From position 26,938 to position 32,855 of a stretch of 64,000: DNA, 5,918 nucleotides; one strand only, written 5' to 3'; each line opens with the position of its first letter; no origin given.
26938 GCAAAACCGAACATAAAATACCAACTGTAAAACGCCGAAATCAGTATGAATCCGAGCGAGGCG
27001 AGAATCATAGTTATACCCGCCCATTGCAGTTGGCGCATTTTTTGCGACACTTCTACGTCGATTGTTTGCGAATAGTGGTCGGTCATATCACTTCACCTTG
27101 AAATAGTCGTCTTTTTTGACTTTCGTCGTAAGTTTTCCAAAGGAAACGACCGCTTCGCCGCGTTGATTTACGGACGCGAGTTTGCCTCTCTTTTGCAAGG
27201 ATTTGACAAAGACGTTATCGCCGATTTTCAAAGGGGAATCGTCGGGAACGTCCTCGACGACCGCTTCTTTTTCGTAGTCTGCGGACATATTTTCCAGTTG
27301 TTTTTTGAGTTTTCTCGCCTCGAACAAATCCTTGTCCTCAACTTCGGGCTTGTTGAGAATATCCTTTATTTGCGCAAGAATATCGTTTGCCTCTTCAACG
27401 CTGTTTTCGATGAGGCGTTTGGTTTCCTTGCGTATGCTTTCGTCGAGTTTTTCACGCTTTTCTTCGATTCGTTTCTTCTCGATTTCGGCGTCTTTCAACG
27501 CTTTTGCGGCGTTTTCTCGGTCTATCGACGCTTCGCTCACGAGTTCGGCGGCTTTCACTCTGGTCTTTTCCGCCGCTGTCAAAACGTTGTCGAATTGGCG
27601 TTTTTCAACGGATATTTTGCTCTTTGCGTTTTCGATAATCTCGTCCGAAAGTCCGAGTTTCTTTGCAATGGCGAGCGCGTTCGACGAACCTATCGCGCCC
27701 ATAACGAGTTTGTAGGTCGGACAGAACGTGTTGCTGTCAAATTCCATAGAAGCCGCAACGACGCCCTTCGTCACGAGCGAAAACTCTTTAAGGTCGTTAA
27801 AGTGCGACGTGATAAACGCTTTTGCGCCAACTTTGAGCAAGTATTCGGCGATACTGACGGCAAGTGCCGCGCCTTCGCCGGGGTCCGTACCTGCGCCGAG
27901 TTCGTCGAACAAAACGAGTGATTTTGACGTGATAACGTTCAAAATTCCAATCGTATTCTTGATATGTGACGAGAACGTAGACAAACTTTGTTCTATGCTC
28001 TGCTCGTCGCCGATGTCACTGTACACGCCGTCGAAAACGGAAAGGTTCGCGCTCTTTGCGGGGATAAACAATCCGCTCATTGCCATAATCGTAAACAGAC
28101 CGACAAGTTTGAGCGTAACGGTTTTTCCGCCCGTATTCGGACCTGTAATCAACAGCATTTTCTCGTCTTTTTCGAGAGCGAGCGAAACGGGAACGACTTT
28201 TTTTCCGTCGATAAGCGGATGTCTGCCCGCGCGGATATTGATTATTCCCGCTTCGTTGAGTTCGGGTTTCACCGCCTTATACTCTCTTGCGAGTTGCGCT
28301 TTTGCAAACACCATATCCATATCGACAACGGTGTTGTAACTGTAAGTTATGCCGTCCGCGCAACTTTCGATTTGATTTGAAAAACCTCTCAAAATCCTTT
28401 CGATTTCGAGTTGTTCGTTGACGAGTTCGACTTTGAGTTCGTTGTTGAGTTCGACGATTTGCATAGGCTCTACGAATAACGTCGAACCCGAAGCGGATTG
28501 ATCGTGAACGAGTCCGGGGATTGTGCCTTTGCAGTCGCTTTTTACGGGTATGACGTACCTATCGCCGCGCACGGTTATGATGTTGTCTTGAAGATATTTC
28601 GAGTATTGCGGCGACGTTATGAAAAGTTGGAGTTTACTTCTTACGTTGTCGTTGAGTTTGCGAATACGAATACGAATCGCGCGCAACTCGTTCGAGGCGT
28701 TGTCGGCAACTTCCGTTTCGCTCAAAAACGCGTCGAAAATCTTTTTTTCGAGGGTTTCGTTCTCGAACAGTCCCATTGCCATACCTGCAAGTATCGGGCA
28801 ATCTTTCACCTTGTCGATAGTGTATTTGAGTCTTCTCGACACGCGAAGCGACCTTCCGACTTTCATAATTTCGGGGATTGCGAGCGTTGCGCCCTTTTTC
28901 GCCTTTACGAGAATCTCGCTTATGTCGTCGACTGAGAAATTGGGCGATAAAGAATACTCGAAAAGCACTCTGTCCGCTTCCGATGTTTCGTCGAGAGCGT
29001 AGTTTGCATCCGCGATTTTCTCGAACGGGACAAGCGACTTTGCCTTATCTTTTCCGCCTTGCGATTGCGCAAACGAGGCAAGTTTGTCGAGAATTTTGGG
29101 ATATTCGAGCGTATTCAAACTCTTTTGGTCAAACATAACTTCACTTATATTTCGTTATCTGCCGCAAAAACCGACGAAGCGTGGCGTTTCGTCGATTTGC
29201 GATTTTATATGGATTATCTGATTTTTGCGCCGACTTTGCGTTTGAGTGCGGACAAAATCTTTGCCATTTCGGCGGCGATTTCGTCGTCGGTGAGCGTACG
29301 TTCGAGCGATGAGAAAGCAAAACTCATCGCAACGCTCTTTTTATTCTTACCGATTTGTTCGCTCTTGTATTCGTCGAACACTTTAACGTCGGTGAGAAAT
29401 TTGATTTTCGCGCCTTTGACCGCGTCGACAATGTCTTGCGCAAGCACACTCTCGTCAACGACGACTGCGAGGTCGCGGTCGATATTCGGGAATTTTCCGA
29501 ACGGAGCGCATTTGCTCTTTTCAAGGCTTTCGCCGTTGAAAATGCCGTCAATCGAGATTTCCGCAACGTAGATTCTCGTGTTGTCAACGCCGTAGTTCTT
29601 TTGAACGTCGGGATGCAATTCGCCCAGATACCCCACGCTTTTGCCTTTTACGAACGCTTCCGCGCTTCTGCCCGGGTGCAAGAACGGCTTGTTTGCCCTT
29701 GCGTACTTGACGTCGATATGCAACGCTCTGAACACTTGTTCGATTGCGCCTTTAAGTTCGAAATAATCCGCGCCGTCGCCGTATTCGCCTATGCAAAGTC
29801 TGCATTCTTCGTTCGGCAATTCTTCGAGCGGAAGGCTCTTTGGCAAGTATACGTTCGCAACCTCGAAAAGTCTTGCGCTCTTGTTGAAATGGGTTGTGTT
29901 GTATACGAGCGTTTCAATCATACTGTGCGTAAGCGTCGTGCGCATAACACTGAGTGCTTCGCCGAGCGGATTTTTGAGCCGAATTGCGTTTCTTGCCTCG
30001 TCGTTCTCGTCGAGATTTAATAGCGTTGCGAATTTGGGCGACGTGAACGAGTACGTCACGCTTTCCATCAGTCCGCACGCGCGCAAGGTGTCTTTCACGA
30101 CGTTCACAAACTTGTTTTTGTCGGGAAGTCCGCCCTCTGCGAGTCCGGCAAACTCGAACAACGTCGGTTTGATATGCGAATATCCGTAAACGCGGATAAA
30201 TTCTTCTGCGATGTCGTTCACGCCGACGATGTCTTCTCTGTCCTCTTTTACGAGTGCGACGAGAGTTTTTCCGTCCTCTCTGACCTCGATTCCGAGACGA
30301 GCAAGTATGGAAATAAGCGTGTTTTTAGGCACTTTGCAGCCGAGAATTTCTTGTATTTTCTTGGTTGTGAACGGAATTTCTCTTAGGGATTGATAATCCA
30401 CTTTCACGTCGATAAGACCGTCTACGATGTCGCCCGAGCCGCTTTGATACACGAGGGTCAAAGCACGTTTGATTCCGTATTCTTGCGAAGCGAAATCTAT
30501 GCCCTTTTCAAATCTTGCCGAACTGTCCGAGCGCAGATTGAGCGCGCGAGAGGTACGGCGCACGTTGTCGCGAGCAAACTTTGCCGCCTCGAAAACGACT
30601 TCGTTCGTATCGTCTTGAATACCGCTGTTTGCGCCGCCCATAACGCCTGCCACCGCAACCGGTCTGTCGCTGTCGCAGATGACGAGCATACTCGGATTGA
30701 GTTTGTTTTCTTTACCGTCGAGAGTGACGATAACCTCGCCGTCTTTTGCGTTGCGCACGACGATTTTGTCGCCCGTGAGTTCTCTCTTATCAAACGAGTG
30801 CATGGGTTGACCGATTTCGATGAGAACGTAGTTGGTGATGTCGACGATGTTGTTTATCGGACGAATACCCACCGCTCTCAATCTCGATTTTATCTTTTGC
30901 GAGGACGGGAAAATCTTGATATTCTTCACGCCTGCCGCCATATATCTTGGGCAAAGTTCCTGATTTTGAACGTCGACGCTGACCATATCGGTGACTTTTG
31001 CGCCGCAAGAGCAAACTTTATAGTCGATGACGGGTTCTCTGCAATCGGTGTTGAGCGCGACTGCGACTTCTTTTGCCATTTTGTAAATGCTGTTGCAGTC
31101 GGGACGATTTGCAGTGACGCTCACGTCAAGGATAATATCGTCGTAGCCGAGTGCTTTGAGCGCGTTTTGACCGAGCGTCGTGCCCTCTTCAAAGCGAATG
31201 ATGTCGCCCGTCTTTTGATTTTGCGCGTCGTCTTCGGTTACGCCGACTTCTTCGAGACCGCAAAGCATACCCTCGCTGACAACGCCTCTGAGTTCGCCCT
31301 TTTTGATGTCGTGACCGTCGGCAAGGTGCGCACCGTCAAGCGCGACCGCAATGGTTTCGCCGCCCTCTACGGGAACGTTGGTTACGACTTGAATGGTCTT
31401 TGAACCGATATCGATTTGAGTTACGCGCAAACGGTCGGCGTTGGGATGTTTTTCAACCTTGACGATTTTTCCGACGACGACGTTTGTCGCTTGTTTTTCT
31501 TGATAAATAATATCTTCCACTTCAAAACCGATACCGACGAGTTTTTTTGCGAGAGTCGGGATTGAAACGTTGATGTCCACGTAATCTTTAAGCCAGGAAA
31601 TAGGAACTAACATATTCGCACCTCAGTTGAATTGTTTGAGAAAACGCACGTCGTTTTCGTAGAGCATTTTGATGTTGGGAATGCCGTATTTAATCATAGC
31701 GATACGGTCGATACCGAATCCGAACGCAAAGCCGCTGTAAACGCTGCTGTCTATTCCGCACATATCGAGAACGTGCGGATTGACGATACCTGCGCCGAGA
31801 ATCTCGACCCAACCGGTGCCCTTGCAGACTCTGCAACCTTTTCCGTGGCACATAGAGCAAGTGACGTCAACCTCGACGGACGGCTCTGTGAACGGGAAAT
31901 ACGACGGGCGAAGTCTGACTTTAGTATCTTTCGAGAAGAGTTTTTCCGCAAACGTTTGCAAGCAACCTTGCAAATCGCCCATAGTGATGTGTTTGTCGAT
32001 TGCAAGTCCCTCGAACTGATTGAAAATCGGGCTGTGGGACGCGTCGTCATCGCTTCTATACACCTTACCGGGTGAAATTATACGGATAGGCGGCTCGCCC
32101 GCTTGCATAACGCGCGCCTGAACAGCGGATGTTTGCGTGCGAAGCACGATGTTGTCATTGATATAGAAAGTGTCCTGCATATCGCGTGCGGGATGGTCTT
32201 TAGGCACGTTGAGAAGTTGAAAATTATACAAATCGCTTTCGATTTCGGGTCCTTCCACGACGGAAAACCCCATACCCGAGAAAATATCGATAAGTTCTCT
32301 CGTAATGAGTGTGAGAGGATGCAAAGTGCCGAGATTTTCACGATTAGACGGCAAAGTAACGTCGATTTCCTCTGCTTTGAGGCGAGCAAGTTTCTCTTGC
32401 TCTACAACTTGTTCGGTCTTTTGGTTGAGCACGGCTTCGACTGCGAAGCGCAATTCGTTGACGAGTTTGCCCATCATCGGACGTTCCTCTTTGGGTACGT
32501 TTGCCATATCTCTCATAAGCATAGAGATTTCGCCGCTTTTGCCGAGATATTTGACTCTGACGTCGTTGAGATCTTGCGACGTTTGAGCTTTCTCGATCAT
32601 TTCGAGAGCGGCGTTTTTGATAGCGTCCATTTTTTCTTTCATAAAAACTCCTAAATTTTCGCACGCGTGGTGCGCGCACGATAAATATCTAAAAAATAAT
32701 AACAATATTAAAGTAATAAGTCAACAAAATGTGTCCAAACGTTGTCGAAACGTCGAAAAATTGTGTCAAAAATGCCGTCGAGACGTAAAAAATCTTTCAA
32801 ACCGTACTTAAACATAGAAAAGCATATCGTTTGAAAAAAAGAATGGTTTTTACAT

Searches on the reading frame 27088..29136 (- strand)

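Call 32: search_protein_families(library=pfam, proteins=[window:27088-29136:-], max_evalue=0.00001)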
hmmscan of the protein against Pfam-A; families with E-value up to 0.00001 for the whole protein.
window:27088-29136:- (682 aa): 2 families
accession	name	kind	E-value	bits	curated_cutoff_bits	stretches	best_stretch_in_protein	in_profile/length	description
PF00488.27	MutS_V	-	1.4e-38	133.2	30.2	1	329-508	2-184/188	MutS domain V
PF20297.4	MSSS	-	6.4e-08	32.6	26.8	1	638-677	1-41/42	MutS2 and Smr-associated SH3 domain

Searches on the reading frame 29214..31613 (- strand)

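Call 32: search_protein_families(library=pfam, proteins=[window:29214-31613:-], max_evalue=0.00001)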
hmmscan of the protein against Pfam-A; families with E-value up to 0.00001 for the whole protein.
window:29214-31613:- (799 aa): 5 families
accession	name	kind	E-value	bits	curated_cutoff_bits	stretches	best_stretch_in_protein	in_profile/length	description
PF03483.22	B3_4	-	2.2e-63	213.4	29.3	1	221-388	2-169/174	B3/4 domain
PF17759.6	tRNA_synthFbeta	-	1.5e-58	198.2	22.4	1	491-687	10-213/214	Phenylalanyl tRNA synthetase beta chain CLM domain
PF03147.19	FDX-ACB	-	8.4e-29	100.3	31.1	1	707-799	2-94/94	Ferredoxin-fold anticodon binding domain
PF01588.26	tRNA_bind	-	4.6e-17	62.3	27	1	45-149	1-95/96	Putative tRNA binding domain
PF03484.21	B5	-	5.4e-14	52.6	28.6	1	413-478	1-67/67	tRNA synthetase B5 domain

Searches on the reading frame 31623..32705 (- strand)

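Call 33: search_protein_families(library=pfam, proteins=[window:31623-32705:-], max_evalue=0.00001)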
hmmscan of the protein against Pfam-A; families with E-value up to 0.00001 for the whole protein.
window:31623-32705:- (360 aa): 2 families
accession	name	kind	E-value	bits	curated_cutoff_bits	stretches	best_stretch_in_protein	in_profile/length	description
PF01409.25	tRNA-synt_2d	-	2.1e-99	332.4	19.8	1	114-359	2-246/246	tRNA synthetases class II core domain (F)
PF02912.23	Phe_tRNA-synt_N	-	1.1e-21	77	22.3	1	42-109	2-69/69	Aminoacyl tRNA synthetase class II, N-terminal domain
